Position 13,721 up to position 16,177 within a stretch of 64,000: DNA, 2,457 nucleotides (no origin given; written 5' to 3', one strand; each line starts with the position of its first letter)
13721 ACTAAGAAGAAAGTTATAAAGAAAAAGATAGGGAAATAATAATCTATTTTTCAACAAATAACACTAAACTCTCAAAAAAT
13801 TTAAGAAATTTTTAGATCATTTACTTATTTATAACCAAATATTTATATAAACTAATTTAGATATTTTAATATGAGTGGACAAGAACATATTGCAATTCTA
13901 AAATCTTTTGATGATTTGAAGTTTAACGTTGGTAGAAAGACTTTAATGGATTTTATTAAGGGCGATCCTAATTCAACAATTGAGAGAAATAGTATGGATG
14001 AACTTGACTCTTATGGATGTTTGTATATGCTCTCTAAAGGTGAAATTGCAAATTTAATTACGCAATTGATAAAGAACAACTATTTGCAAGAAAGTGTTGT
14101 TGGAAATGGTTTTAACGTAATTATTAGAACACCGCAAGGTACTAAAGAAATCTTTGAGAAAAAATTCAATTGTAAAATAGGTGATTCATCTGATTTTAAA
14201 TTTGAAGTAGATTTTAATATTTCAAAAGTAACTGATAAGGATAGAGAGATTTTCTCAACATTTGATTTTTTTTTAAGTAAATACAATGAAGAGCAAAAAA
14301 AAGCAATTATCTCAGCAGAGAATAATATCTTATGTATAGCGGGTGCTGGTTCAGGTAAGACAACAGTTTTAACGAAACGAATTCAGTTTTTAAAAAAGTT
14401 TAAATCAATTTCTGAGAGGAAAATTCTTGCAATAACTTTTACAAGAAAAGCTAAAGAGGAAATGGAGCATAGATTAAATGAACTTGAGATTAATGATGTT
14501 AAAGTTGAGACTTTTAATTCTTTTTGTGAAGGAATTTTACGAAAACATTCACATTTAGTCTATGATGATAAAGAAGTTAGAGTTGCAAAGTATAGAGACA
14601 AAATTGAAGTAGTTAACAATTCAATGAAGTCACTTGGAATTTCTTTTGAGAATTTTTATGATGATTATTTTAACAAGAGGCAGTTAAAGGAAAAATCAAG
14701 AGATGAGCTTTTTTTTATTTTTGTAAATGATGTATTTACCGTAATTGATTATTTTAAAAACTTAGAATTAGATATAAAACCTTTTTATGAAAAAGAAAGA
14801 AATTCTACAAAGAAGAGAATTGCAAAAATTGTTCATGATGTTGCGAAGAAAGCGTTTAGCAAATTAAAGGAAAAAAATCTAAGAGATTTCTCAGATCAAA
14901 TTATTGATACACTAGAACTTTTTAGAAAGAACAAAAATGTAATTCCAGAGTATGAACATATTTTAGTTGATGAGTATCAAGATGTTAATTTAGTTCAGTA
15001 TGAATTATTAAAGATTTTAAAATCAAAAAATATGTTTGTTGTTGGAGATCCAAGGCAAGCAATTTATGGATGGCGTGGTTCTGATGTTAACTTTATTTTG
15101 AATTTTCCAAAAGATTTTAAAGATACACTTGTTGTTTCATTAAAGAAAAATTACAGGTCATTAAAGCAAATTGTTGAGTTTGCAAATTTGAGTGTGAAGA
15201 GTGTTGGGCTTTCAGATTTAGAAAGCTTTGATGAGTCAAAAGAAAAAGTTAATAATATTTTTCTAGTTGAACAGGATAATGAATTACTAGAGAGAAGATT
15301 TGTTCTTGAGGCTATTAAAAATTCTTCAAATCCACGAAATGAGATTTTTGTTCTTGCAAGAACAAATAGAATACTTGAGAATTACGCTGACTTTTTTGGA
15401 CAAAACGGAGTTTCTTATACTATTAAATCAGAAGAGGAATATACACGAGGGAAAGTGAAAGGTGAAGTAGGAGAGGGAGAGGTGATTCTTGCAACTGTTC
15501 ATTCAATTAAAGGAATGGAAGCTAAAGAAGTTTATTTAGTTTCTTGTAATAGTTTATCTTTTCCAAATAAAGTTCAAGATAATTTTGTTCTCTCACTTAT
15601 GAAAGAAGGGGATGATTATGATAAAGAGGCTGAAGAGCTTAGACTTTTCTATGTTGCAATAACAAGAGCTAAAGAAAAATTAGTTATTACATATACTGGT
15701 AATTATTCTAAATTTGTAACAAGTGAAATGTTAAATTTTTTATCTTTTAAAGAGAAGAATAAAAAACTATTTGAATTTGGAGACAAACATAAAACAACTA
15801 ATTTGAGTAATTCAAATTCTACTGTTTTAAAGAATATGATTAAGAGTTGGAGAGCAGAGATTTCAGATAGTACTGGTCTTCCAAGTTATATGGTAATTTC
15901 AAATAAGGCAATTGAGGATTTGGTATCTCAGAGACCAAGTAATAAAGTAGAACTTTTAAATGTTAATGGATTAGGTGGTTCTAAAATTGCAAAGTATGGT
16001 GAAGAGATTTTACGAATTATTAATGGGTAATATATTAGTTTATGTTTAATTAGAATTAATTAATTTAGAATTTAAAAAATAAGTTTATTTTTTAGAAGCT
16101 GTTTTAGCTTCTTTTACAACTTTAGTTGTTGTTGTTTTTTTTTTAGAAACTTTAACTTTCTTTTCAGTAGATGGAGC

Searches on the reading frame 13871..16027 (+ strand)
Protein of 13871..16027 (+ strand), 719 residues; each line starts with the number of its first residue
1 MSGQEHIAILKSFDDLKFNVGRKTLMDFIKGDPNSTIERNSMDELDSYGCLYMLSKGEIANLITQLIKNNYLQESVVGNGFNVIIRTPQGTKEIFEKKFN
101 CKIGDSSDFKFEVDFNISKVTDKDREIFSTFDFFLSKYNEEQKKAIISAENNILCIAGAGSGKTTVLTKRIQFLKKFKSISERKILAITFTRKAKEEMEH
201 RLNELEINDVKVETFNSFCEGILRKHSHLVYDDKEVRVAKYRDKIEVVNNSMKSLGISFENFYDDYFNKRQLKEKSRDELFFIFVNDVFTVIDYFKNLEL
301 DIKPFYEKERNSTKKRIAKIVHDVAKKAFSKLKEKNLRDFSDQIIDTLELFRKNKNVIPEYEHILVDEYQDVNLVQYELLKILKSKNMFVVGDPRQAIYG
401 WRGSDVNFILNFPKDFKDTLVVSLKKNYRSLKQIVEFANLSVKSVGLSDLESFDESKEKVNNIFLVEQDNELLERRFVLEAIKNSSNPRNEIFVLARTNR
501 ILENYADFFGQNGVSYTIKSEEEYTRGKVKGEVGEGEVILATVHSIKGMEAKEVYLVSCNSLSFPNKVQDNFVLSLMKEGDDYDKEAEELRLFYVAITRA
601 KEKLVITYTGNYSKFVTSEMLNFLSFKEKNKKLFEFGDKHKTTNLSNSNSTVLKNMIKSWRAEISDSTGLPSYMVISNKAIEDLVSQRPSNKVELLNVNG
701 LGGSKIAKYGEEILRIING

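Call 40: search_protein_families(library=pfam, proteins=[window:13871-16027:+], max_evalue=0.001)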
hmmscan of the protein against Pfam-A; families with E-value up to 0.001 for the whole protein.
window:13871-16027:+ (719 aa): 9 families
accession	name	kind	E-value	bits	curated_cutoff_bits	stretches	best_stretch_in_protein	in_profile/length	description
PF00580.27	UvrD-helicase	-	2.2e-57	195.2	23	1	139-417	2-271/271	UvrD/REP helicase N-terminal domain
PF13245.12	AAA_19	-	1.9e-24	86.8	25.1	1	142-400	1-132/134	AAA domain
PF13361.12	UvrD_C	-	1.5e-21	77.7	25.6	2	536-609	285-348/350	UvrD-like helicase C-terminal domain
PF00570.28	HRDC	-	3.6e-15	56.1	23.8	1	658-717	9-68/68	HRDC domain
PF01443.25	Viral_helicase1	-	1.1e-11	45.4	21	1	351-464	53-163/228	Viral superfamily 1 RNA helicase core domain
PF09382.16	RQC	-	8.1e-09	35.8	23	1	8-94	13-96/114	RQC domain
PF13538.12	UvrD_C_2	-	3.2e-08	33.7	27.4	1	581-606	26-51/52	UvrD-like helicase C-terminal domain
PF13604.12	AAA_30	-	0.00022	21.5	27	0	138-202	2-66/191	AAA domain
PF13087.12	AAA_12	-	0.00028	21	27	0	420-606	16-190/195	AAA domain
